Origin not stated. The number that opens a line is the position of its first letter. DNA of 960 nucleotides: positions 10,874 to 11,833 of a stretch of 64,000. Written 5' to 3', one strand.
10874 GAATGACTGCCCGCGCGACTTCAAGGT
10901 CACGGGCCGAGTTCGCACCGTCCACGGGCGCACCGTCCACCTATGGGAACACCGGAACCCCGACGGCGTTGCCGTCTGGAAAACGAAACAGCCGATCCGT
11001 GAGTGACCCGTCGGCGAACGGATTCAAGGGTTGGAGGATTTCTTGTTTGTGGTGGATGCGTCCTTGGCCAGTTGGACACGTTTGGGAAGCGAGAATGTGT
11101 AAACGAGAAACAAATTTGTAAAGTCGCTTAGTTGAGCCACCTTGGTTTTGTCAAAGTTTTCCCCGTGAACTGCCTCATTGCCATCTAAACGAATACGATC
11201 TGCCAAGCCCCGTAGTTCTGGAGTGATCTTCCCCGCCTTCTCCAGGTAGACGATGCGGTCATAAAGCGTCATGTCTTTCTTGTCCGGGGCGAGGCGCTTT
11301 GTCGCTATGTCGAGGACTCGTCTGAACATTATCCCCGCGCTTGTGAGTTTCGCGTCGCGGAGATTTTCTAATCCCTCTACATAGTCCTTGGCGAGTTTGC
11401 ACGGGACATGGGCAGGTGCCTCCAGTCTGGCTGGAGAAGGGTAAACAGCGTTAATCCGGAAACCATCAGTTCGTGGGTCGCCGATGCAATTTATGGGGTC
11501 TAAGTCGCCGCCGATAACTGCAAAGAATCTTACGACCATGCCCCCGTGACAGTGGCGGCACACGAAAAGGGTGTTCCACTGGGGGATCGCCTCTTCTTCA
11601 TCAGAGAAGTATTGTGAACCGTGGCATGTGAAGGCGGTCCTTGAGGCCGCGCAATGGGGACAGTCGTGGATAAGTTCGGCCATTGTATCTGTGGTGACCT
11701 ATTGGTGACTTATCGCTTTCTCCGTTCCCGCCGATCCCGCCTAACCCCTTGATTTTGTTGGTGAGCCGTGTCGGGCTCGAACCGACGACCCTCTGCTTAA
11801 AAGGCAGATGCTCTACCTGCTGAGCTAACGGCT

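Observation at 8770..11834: Decayed capsid-encoding phage/satellite remnant anchored at tRNA-Lys with intact att architecture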

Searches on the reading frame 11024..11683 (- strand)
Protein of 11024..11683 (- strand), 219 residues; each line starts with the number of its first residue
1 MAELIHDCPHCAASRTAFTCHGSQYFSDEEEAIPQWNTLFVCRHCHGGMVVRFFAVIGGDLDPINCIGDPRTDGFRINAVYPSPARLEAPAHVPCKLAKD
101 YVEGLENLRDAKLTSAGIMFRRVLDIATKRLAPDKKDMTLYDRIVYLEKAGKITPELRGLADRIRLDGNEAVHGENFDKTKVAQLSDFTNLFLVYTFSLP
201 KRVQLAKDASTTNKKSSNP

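Call 4: search_protein_families(library=pfam, proteins=[window:11024-11683:-], max_evalue=0.1)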
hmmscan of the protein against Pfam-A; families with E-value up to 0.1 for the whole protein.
window:11024-11683:- (219 aa): 2 families
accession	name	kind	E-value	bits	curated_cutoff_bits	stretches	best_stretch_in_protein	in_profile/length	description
PF13643.11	DUF4145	-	4.4e-11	43.1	23.1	1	108-186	6-84/88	Domain of unknown function (DUF4145)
PF08274.17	Zn_Ribbon_YjdM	-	0.02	15.3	30.8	1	8-46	5-26/30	PhnA Zinc-Ribbon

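Call 5: search_protein_families(library=phrogs, proteins=[window:11024-11683:-], max_evalue=0.1)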
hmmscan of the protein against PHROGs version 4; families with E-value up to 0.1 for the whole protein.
window:11024-11683:- (219 aa): 2 families
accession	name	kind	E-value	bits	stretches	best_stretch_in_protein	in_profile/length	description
phrog_1305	-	DNA, RNA and nucleotide metabolism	5.6e-36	125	1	7-215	18-224/226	DNA binding protein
phrog_22005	-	unknown function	5.4e-18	66.5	1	87-207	63-181/187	-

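Call 32: search_protein_families(library=padloc, proteins=[window:11024-11683:-], max_evalue=0.01)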
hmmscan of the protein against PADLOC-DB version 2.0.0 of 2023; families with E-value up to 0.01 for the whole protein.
window:11024-11683:- (219 aa): 1 family
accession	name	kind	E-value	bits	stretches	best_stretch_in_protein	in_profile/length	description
PDLC04109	PD-T7-4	-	8.5e-06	23.4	1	6-202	14-187/211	-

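Call 64: search_solved_structures(query=window:11024-11683:-, max_evalue=1, show_alignments=2)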
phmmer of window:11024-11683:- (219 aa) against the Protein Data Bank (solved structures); distinct sequences matched with E-value up to 1: 0.

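Call 65: find_homologous_proteins(query=window:11024-11683:-, max_evalue=0.00001)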
Query window:11024-11683:- (219 aa): 17 proteins with E <= 0.00001 among 186 candidates.
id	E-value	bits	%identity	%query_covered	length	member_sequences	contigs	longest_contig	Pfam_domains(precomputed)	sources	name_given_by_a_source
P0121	1.3e-88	314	68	100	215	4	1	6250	PF13643.12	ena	-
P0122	5.3e-85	303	66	94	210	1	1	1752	PF13643.12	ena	-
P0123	2.2e-83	297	64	100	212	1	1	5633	PF13643.12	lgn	-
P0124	7.2e-82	292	63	100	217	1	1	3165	PF13643.12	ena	-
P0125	3.0e-77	277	62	99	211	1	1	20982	PF13643.12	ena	-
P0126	1.9e-68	248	72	72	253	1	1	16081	PF13643.12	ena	-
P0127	5.1e-68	247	59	92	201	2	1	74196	PF13643.12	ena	-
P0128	7.5e-64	233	53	98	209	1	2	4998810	PF13643.12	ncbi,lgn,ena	-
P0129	3.5e-59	218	60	83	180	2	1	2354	PF13643.12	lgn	-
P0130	5.3e-58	214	52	100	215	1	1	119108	-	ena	-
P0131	1.8e-51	193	52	86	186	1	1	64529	PF13643.12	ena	-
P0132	3.6e-47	179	46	95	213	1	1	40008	PF13643.12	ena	-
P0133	7.9e-46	175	49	84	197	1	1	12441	PF13643.12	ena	-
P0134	2.0e-45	173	43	95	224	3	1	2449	PF13643.12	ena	-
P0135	1.7e-26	111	36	93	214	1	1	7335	PF13643.12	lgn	-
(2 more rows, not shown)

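Call 67: search_solved_structures(query=A1, max_evalue=1, show_alignments=2)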
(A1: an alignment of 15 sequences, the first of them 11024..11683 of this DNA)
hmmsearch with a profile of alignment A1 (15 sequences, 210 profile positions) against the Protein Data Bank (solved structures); distinct sequences matched with E-value up to 1: 4.
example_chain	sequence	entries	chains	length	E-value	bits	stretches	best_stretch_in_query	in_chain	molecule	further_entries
9y9c_OA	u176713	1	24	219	1.4e-06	31.4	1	76-182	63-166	DUF4145 domain-containing protein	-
9esi_p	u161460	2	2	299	0.059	16.3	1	7-117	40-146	Protein saf4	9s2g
7kcm_C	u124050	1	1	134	0.39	13.6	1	30-92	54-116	Succinate dehydrogenase [ubiquinone] iron-sulfur subunit, mitochondrial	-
7kcl_C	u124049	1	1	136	0.41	13.6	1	31-92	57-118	Succinate dehydrogenase [ubiquinone] iron-sulfur subunit, mitochondrial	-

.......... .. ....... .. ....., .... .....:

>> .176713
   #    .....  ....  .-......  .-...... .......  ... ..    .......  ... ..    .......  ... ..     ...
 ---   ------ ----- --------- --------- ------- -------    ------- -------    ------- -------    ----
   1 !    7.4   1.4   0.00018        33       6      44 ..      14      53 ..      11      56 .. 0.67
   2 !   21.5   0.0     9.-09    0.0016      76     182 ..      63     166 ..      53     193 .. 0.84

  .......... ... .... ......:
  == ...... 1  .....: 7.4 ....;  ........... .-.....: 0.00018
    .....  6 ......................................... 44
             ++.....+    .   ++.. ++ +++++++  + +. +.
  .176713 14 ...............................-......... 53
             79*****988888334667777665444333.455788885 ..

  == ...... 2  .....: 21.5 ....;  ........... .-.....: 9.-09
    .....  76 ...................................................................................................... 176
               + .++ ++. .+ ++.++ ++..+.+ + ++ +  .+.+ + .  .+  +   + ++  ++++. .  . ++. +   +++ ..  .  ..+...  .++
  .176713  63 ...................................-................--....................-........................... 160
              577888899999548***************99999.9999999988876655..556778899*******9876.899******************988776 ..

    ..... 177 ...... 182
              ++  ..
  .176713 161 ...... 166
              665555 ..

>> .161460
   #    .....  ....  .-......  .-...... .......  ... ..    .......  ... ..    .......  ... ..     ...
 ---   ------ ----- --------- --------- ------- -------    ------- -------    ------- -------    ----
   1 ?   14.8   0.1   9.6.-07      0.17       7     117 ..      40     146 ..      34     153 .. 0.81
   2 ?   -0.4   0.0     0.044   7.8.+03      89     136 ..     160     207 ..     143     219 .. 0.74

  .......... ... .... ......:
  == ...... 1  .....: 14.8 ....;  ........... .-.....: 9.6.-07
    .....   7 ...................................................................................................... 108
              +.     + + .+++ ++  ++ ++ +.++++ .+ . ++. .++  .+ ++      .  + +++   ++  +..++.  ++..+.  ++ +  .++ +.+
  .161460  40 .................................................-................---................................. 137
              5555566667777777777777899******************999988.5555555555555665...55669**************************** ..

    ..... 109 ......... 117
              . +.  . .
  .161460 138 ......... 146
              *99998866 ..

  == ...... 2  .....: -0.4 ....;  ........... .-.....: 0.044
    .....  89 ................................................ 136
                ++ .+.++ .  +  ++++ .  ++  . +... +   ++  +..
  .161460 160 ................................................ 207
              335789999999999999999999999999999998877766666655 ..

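Call 68: find_encoding_contigs(protein=P0127, flank=10000, max_places=2)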
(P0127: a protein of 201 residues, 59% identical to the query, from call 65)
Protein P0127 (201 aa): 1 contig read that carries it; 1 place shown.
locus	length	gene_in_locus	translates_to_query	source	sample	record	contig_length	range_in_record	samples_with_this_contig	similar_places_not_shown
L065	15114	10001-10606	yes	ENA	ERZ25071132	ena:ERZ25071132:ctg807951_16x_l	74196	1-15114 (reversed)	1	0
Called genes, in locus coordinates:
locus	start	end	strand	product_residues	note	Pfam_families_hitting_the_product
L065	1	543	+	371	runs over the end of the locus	PF02423:OCD_Mu_crystall, PF01408:GFO_IDH_MocA (weak)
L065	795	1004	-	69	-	PF04255:DUF433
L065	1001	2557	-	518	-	PF00890:FAD_binding_2, PF02910:Succ_DH_flav_C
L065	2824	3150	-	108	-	-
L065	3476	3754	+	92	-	PF05015:HigB-like_toxin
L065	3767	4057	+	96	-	PF01381:HTH_3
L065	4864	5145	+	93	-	-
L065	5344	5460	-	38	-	PF04255:DUF433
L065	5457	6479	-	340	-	PF02910:Succ_DH_flav_C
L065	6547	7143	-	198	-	PF00890:FAD_binding_2, PF01266:DAO (weak)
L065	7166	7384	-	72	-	PF00037:Fer4 (weak), PF12797:Fer4_2 (weak), PF13183:Fer4_8 (faint), PF13237:Fer4_10, PF14697:Fer4_21 (faint), PF25160:LdpA_Fe-S-bd (faint), PF12838:Fer4_7 (weak), PF13187:Fer4_9 (weak)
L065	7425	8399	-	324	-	PF04909:Amidohydro_2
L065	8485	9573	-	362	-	PF02423:OCD_Mu_crystall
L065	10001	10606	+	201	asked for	PF13643:DUF4145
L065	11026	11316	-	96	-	-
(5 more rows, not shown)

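Call 69: find_encoding_contigs(protein=P0125, flank=10000, max_places=2)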
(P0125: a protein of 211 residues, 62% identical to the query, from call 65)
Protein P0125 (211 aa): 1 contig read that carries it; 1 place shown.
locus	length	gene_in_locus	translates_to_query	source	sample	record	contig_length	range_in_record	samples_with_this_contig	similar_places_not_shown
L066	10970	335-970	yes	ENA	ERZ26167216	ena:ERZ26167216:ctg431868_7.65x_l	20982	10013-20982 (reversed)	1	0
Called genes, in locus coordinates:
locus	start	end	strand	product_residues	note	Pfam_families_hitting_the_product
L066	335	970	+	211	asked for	PF13643:DUF4145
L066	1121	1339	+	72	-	-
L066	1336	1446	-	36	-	-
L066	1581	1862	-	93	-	-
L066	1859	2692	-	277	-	PF04860:Phage_portal (weak)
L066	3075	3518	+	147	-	PF13384:HTH_23 (weak)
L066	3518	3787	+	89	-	PF00665:rve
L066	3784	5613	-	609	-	PF00239:Resolvase (weak), PF07508:Recombinase, PF00376:MerR (faint), PF13408:Zn_ribbon_recom (weak), PF12728:HTH_17 (weak), PF13411:MerR_1 (weak)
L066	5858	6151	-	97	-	-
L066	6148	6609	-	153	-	PF13384:HTH_23 (weak), PF13518:HTH_28, PF13551:HTH_29, PF13565:HTH_32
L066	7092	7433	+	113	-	-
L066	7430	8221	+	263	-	PF13481:AAA_25 (faint), PF01695:IstB_IS21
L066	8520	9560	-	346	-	-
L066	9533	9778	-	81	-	-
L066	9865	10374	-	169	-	-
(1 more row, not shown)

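Call 70: find_encoding_contigs(protein=P0130, flank=10000, max_places=2)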
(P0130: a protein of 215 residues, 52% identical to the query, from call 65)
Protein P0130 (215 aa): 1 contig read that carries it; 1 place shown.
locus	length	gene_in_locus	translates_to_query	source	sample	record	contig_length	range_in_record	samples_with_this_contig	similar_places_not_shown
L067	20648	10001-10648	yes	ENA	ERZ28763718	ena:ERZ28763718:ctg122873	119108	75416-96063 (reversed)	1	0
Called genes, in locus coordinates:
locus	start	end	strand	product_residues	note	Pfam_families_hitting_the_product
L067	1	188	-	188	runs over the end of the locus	-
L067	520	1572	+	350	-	PF03401:TctC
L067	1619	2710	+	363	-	PF02423:OCD_Mu_crystall, PF01488:Shikimate_DH (weak)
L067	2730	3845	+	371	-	PF02423:OCD_Mu_crystall, PF01488:Shikimate_DH (weak), PF01408:GFO_IDH_MocA (weak), PF03807:F420_oxidored (weak)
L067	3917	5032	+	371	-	PF02423:OCD_Mu_crystall, PF01408:GFO_IDH_MocA (weak)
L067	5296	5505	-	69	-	PF04255:DUF433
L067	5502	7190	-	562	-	PF00890:FAD_binding_2, PF01266:DAO (weak), PF07992:Pyr_redox_2 (faint), PF02910:Succ_DH_flav_C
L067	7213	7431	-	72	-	PF00037:Fer4 (weak), PF12797:Fer4_2 (weak), PF12837:Fer4_6 (faint), PF13183:Fer4_8 (faint), PF13237:Fer4_10, PF14697:Fer4_21 (weak), PF12838:Fer4_7 (weak), PF13187:Fer4_9 (weak), +1 more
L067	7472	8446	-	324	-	PF04909:Amidohydro_2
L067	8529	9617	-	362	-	PF02423:OCD_Mu_crystall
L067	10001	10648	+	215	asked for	-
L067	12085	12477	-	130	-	-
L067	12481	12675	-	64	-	-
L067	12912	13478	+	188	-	PF13173:AAA_14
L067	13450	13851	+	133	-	PF13635:DUF4143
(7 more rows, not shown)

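Call 71: find_encoding_contigs(protein=P0132, flank=10000, max_places=2)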
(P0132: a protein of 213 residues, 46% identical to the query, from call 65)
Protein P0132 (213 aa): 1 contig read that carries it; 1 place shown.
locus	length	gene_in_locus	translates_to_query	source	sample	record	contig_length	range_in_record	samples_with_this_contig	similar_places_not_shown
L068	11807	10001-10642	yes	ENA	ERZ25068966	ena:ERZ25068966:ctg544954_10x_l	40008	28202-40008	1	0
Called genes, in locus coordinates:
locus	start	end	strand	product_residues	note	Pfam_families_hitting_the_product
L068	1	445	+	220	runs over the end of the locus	PF00440:TetR_N, PF16925:TetR_C_13, PF21993:TetR_C_13_2 (weak)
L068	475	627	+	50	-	-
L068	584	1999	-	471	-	PF00749:tRNA-synt_1c, PF19269:Anticodon_2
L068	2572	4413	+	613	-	PF00005:ABC_tran, PF02463:SMC_N (faint), PF03193:RsgA_GTPase (faint), PF13175:AAA_15 (faint), PF13555:AAA_29 (faint), PF12848:ABC_tran_Xtn, PF00005:ABC_tran, PF16326:ABC_tran_CTD, +5 more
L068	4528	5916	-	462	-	PF05496:RuvB_N, PF13191:AAA_16 (faint), PF00004:AAA, PF07728:AAA_5 (weak), PF13173:AAA_14 (weak), PF16193:AAA_assoc_2, PF12002:MgsA_C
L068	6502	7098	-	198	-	-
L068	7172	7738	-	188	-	-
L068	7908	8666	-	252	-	-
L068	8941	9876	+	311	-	PF18864:AbiTii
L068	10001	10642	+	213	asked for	PF13643:DUF4145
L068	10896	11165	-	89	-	-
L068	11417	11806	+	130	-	?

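Call 77: find_encoding_contigs(protein=P0131, flank=10000, max_places=2)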
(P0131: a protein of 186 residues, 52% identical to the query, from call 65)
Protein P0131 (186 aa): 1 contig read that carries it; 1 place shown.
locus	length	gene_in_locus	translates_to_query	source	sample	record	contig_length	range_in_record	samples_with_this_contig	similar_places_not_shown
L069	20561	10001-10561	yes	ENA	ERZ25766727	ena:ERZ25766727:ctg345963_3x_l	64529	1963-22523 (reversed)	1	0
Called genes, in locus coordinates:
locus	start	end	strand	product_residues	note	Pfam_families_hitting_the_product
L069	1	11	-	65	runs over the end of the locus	PF12728:HTH_17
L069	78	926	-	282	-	-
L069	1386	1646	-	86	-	-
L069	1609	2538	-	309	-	PF00950:ABC-3, PF01032:FecCD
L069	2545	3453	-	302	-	PF01297:ZnuA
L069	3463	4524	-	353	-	-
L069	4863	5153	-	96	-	-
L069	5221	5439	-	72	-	PF09509:Hypoth_Ymh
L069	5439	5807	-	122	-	-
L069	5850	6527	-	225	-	PF00589:Phage_integrase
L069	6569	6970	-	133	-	-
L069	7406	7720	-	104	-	-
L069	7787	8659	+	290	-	-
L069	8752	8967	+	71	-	PF12728:HTH_17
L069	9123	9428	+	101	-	PF01807:Zn_ribbon_DnaG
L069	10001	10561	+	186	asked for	PF13643:DUF4145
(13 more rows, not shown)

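Call 78: find_encoding_contigs(protein=P0126, flank=10000, max_places=2)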
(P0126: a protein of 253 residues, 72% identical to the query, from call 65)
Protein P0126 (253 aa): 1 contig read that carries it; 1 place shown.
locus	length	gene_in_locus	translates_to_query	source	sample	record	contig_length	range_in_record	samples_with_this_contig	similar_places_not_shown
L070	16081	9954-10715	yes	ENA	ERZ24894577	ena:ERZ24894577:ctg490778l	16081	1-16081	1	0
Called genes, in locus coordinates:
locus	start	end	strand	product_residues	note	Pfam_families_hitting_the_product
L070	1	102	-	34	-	?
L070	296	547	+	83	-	-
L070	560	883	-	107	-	-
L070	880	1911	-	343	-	PF04860:Phage_portal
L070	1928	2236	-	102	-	-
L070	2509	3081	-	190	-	PF04586:Peptidase_S78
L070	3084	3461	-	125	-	-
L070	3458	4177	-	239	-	-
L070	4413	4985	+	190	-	-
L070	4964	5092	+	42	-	-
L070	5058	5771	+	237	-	-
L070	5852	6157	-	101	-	-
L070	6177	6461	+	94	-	PF01844:HNH, PF14279:HNH_5 (weak)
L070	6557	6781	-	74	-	-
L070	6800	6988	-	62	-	-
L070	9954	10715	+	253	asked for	PF13643:DUF4145 (weak)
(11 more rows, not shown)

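Call 79: find_encoding_contigs(protein=P0133, flank=10000, max_places=2)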
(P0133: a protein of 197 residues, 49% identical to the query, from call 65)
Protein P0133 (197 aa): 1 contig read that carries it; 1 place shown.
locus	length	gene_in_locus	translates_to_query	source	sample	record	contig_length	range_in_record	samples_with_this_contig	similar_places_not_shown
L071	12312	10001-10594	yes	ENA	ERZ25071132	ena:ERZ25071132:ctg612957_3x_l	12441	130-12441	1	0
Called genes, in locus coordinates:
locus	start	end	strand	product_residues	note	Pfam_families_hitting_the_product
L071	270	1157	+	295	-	PF00892:EamA, PF05653:Mg_trans_NIPA (faint), PF00892:EamA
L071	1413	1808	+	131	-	PF01641:SelR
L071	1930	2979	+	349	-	PF01546:Peptidase_M20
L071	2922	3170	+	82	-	-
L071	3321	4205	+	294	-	PF09084:NMT1, PF02621:VitK2_biosynth (faint)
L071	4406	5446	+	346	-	PF01547:SBP_bac_1, PF13416:SBP_bac_8, PF13531:SBP_bac_11 (faint), PF13343:SBP_bac_6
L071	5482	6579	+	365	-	PF06500:FrsA-like, PF12146:Hydrolase_4 (faint), PF02129:Peptidase_S15 (weak), PF12697:Abhydrolase_6 (weak), PF00561:Abhydrolase_1 (faint), PF00326:Peptidase_S9, PF01738:DLH (weak), PF05448:AXE1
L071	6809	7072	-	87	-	PF15919:HicB_lk_antitox (weak)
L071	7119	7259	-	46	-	-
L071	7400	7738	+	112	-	-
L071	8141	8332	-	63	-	-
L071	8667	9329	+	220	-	PF13683:rve_3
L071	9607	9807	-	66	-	-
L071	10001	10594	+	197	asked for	PF13643:DUF4145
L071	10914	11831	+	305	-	PF12760:Zn_ribbon_IS1595, PF12762:DDE_Tnp_IS1595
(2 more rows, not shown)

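Call 82: predict_structure(alignment_id=A1)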
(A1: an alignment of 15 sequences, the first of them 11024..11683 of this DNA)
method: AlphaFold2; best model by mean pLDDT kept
length: 219 residues; sequences in the alignment: 15
mean_pLDDT: 85.6   pTM: 0.62
mean pLDDT of the five models: 85.6, 84.9, 84.3, 84.2, 84.1
residues with pLDDT >= 90: 120; 70-90: 69; 50-70: 20; < 50: 10
segments of 3 or more residues with pLDDT < 50: 167-173, 217-219
pLDDT, mean of each block of 10 residues (from residue 1): 90 88 83 87 93 80 90 91 81 93 90 90 94 91 93 91 58 66 91 95 89 56
secondary structure, 60 per line:
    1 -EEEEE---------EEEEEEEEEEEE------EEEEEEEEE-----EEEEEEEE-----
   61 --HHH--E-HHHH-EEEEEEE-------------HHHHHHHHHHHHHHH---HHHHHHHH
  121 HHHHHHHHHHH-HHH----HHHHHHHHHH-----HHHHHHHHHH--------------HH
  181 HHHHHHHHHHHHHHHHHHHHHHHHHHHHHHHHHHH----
elements in order: E2-6 E16-27 E34-42 E48-55 H70-73 E75-81 H95-109 H113-131 H140-149 H155-164 H179-215

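Call 84: fold_search(model_id=the predicted structure, library=pdb)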
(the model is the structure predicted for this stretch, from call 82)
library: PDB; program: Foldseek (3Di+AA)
matches with E <= 10: 182; with E <= 0.001: 0
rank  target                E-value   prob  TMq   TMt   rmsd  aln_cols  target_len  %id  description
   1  4bwk_A                8.1e-02  0.20  0.19  0.13  15.0       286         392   11  Structure of Neurospora crassa PAN3 pseudokinase (released 2013-08-21)
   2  1o3u                  2.6e-01  0.98  0.37  0.63   6.0       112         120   13  Crystal structure of an hepn domain protein (tm0613) from thermotoga maritima at 1.75 A resolution (released 2003-04-22)
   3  6m6w_H                6.1e-01  0.54  0.27  0.42   6.6       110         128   16  Crystal structure the toxin-antitoxin MntA-HpeT mutant-Y104A (released 2020-09-30)
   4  4bwx_B                6.1e-01  0.11  0.23  0.15  15.9       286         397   10  Structure of Neurospora crassa PAN3 pseudokinase mutant (released 2013-08-21)
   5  9exk                  6.4e-01  0.08  0.19  0.05  19.6       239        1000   10  Scalable protein design using hallucination in a relaxed sequence space (released 2024-10-16)
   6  6m6w_B                7.6e-01  0.35  0.24  0.36   7.3       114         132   15  Crystal structure the toxin-antitoxin MntA-HpeT mutant-Y104A (released 2020-09-30)
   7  7c5y_B                7.6e-01  0.04  0.13  0.08  16.4       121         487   18  Crystal structure of the iota-carbonic anhydrase from eukaryotic microalga complexed with iodide (released 2021-04-28)
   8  4czy_D                8.1e-01  0.09  0.23  0.14  16.1       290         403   10  Complex of Neurospora crassa PAN2 (WD40-CS1) with PAN3 (pseudokinase and C-term) (released 2014-06-04)
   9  7bxo_H                9.6e-01  0.35  0.26  0.40   6.8       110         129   15  Crystal structure of the toxin-antitoxin with AMP-PNP (released 2020-09-30)
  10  6m6u_G                1.0e+00  0.51  0.29  0.44   5.9       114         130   16  Crystal structure the toxin-antitoxin MntA-HpeT mutant-D39ED41E (released 2020-09-30)
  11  7tdz_A                1.0e+00  0.09  0.17  0.05  14.0       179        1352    7  Cryo-EM model of protomer of the cytoplasmic ring of the nuclear pore complex from Xenopus laevis (released 2022-06-22)
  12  1gcu                  1.1e+00  0.03  0.11  0.08  16.5       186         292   10  CRYSTAL STRUCTURE OF RAT BILIVERDIN REDUCTASE AT 1.4 A (released 2001-02-08)
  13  4czy_B                1.1e+00  0.09  0.24  0.15  16.2       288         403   10  Complex of Neurospora crassa PAN2 (WD40-CS1) with PAN3 (pseudokinase and C-term) (released 2014-06-04)
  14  3q2p_A                1.3e+00  0.18  0.15  0.32   6.2        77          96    8  Reduced sweetness of a monellin (MNEI) mutant results from increased protein flexibility and disruption of a distant p (released 2011-04-06)
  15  7c5x_A                1.5e+00  0.04  0.15  0.08  17.0       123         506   17  Crystal structure of the iota-carbonic anhydrase from eukaryotic microalga complexed with bicarbonate (released 2021-04-28)
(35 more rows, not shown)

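Call 97: find_encoding_contigs(protein=P0121, flank=6000, max_places=3)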
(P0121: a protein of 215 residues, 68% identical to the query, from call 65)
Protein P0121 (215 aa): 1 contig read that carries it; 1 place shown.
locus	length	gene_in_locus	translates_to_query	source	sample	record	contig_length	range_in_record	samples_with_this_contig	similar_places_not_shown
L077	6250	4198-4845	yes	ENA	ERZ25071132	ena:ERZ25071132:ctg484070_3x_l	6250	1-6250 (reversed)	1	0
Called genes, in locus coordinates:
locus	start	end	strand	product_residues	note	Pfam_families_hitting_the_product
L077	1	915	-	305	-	?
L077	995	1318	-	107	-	PF07798:CCDC90-like (faint)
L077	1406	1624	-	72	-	PF00037:Fer4 (weak), PF12797:Fer4_2 (weak), PF13183:Fer4_8 (faint), PF13237:Fer4_10, PF14697:Fer4_21 (faint), PF25160:LdpA_Fe-S-bd (faint), PF12838:Fer4_7 (weak), PF13187:Fer4_9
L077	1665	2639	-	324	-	PF04909:Amidohydro_2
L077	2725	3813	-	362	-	PF02423:OCD_Mu_crystall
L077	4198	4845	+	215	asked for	PF13643:DUF4145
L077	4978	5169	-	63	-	-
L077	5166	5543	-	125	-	-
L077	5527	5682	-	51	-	-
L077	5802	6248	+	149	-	?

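Call 98: find_encoding_contigs(protein=P0123, flank=6000, max_places=3)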
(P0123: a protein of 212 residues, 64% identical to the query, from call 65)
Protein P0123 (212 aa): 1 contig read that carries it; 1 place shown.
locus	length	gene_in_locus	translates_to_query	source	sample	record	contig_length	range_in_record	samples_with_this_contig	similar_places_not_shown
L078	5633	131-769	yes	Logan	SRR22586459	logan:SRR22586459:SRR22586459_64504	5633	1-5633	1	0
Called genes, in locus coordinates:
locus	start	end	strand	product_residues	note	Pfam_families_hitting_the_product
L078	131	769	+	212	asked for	PF13643:DUF4145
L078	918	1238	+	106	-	-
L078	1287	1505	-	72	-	-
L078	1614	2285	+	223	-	-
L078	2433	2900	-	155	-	-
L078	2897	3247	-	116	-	-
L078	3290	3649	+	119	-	-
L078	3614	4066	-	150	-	PF13356:Arm-DNA-bind_3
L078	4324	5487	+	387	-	PF13173:AAA_14, PF13635:DUF4143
